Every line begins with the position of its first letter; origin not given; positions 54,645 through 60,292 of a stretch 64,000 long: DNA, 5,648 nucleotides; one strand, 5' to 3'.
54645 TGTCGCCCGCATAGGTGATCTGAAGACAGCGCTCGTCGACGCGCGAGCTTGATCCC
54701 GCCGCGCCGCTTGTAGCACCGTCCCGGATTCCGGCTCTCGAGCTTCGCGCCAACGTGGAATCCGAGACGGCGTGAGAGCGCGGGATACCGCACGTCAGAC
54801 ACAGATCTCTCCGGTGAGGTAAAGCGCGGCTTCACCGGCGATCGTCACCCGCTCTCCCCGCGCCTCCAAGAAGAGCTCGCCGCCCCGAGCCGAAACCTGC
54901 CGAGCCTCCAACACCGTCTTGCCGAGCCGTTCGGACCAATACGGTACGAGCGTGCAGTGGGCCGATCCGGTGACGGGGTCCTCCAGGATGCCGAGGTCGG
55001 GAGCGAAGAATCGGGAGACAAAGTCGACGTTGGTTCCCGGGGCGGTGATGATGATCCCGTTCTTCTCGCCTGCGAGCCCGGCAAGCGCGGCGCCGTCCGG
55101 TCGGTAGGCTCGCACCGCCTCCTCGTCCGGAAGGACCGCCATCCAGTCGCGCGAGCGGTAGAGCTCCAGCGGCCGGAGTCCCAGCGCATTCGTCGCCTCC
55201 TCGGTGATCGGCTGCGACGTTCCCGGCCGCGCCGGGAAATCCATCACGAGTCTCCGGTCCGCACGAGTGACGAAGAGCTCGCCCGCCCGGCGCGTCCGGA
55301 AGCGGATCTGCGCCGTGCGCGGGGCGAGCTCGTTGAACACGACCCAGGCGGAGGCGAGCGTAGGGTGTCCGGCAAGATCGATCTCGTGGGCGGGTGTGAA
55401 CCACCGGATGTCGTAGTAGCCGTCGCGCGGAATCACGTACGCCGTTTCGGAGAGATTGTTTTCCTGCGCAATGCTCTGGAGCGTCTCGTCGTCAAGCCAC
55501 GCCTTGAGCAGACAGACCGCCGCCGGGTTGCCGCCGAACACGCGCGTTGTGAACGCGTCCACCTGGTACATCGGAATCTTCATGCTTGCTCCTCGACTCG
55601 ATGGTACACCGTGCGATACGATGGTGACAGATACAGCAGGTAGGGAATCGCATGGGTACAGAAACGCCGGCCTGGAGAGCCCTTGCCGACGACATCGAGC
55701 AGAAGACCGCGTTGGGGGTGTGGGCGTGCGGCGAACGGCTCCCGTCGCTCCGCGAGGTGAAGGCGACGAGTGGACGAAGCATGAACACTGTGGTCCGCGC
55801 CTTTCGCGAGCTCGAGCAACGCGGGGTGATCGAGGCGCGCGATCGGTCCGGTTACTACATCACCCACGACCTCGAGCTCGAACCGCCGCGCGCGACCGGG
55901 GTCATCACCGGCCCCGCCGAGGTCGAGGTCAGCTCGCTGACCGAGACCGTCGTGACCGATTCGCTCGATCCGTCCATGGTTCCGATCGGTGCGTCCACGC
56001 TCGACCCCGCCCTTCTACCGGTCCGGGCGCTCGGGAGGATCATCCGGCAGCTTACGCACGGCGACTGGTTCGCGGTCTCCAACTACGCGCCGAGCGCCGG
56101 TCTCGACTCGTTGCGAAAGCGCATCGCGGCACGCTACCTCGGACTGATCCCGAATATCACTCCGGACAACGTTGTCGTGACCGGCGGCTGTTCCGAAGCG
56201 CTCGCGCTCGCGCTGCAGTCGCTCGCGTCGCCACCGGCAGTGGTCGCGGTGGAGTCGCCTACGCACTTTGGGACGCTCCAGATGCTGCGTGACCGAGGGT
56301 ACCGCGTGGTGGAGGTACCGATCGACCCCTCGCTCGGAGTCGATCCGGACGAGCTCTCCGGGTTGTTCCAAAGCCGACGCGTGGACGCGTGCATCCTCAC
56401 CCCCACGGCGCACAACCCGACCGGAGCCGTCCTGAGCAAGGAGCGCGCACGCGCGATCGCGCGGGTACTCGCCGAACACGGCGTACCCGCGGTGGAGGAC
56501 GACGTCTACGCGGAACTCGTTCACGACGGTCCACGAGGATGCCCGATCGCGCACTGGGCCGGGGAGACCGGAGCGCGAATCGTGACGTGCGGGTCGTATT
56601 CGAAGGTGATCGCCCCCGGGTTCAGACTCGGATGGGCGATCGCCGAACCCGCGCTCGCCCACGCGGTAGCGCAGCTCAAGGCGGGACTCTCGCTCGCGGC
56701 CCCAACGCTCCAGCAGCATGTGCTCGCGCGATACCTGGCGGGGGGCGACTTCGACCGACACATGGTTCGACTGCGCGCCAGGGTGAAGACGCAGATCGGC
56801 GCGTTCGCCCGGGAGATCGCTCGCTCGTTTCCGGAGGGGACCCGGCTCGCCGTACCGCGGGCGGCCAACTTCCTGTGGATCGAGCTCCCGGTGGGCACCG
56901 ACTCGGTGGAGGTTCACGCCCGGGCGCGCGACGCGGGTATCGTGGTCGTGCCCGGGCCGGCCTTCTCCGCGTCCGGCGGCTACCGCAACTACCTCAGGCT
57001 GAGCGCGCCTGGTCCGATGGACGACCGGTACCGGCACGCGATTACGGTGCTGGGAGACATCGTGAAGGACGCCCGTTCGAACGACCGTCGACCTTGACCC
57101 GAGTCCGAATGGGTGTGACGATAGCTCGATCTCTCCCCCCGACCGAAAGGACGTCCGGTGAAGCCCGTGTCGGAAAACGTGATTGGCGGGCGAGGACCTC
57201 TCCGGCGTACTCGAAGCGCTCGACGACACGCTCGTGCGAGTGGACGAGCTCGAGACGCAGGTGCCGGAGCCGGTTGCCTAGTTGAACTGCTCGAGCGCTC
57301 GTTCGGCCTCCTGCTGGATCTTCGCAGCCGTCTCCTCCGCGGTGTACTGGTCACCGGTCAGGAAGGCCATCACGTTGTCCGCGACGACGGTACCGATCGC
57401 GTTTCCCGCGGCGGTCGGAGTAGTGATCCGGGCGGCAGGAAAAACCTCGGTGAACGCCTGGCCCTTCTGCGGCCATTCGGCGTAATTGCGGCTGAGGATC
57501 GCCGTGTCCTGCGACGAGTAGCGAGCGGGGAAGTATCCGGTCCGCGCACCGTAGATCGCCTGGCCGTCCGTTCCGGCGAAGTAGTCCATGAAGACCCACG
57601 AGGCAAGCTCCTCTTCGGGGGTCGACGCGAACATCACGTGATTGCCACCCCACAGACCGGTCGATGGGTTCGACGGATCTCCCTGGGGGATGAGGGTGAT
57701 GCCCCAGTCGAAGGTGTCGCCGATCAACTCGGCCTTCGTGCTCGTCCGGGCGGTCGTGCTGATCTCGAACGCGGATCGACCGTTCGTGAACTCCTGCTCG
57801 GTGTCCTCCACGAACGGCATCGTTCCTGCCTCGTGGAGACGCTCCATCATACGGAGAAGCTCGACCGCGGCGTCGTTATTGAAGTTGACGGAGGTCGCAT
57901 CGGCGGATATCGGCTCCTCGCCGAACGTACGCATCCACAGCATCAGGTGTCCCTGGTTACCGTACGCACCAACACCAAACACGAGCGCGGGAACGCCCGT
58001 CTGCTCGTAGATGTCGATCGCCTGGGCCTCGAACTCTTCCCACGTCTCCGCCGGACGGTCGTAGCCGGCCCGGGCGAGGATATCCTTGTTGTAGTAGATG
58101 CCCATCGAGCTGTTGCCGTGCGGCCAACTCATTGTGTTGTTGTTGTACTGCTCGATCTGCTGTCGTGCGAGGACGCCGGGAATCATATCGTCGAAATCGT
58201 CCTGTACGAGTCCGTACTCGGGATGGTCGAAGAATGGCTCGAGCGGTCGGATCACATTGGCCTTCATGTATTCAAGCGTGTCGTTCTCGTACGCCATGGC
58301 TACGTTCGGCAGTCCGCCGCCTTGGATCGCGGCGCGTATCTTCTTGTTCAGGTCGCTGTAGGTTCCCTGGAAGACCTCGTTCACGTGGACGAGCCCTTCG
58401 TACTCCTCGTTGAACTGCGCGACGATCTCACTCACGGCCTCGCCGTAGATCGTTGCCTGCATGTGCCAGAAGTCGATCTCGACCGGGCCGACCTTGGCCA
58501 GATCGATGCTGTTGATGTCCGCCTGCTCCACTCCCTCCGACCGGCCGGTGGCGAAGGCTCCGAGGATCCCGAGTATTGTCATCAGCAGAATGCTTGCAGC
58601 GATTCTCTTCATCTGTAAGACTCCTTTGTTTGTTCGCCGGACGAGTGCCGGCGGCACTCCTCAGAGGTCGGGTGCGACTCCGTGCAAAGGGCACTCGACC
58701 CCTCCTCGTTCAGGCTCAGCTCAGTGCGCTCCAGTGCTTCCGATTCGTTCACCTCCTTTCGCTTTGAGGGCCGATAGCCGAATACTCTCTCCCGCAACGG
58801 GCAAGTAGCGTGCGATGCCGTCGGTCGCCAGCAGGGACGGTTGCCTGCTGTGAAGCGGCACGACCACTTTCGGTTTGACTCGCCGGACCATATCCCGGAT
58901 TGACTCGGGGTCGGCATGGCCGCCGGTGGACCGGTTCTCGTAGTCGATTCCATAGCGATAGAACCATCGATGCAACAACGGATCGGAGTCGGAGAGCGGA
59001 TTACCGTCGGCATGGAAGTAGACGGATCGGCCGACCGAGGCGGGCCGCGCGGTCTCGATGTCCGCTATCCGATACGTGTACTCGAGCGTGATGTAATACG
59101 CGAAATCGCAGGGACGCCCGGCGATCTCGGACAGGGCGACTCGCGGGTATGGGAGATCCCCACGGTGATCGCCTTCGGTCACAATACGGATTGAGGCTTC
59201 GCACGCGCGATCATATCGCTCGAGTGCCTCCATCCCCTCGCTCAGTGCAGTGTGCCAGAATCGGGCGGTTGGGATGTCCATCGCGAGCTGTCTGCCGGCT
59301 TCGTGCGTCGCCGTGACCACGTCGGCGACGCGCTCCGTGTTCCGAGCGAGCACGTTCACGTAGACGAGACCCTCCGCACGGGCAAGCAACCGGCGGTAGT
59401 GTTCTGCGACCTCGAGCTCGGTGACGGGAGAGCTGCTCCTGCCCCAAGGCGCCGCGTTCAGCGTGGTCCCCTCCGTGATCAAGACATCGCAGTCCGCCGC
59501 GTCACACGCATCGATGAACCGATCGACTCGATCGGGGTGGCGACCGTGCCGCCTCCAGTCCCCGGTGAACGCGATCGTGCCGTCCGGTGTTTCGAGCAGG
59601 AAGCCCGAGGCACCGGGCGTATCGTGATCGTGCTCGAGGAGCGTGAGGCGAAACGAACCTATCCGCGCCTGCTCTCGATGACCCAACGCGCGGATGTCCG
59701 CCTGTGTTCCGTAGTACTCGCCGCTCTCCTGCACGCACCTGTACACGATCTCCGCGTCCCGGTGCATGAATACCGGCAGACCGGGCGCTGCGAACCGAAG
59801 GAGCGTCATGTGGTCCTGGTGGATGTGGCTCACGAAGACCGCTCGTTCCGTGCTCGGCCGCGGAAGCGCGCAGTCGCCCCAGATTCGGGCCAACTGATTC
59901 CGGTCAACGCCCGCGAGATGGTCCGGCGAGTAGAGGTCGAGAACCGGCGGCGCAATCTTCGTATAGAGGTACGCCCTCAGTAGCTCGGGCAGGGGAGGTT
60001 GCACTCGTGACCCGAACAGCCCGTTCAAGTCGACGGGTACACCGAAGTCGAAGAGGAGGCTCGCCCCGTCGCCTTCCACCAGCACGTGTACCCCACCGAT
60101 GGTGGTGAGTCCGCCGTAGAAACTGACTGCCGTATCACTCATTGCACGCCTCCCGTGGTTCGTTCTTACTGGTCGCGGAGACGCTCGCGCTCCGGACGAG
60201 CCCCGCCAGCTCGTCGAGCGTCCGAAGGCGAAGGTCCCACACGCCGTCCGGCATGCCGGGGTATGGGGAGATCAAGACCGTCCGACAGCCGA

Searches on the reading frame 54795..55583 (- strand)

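Call 41: search_protein_families(library=pfam, proteins=[window:54795-55583:-], max_evalue=0.000001)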
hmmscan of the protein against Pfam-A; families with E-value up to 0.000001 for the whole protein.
window:54795-55583:- (262 aa): 1 family
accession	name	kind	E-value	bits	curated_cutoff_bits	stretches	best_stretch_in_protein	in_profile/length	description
PF02567.21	PhzC-PhzF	-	2.1e-53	182.1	27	1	8-257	1-280/281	Phenazine biosynthesis-like protein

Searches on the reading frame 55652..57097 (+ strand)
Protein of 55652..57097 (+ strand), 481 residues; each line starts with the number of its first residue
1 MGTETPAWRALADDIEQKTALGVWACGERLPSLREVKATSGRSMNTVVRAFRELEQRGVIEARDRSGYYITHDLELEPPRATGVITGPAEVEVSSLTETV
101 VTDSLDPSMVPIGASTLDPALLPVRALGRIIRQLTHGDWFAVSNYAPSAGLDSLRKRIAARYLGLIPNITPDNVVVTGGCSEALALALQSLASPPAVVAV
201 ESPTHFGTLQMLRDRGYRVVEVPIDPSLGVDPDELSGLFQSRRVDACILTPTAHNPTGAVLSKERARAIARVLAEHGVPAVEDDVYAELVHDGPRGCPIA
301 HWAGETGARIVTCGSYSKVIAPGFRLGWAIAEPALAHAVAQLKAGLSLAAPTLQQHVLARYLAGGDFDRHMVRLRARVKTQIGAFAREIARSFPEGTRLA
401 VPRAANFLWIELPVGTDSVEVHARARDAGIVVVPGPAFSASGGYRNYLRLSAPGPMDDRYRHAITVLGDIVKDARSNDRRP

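Call 41: search_protein_families(library=pfam, proteins=[window:55652-57097:+], max_evalue=0.000001)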
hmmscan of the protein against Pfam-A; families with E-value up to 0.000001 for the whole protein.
window:55652-57097:+ (481 aa): 2 families
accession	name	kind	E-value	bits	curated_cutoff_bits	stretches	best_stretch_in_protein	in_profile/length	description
PF00155.27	Aminotran_1_2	-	1.3e-37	130.3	19.7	1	141-466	34-360/361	Aminotransferase class I and II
PF00392.27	GntR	-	3.2e-10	40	27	1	11-70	5-64/64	Bacterial regulatory proteins, gntR family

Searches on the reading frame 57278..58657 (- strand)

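Call 41: search_protein_families(library=pfam, proteins=[window:57278-58657:-], max_evalue=0.000001)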
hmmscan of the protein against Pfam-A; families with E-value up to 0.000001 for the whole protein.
window:57278-58657:- (459 aa): 2 families
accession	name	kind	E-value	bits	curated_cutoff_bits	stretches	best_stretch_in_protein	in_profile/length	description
PF13416.11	SBP_bac_8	-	4.9e-37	128.7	27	1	77-389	1-272/279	Bacterial extracellular solute-binding protein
PF01547.30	SBP_bac_1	-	1.4e-22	81.5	26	1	72-367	7-307/307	Bacterial extracellular solute-binding protein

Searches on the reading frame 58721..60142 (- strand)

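Call 41: search_protein_families(library=pfam, proteins=[window:58721-60142:-], max_evalue=0.000001)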
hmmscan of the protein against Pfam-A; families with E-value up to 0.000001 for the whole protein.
window:58721-60142:- (473 aa): 1 family
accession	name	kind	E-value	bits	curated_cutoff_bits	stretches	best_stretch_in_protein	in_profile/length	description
PF12706.13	Lactamase_B_2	-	1e-08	35.5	27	1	98-226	30-165/200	Beta-lactamase superfamily domain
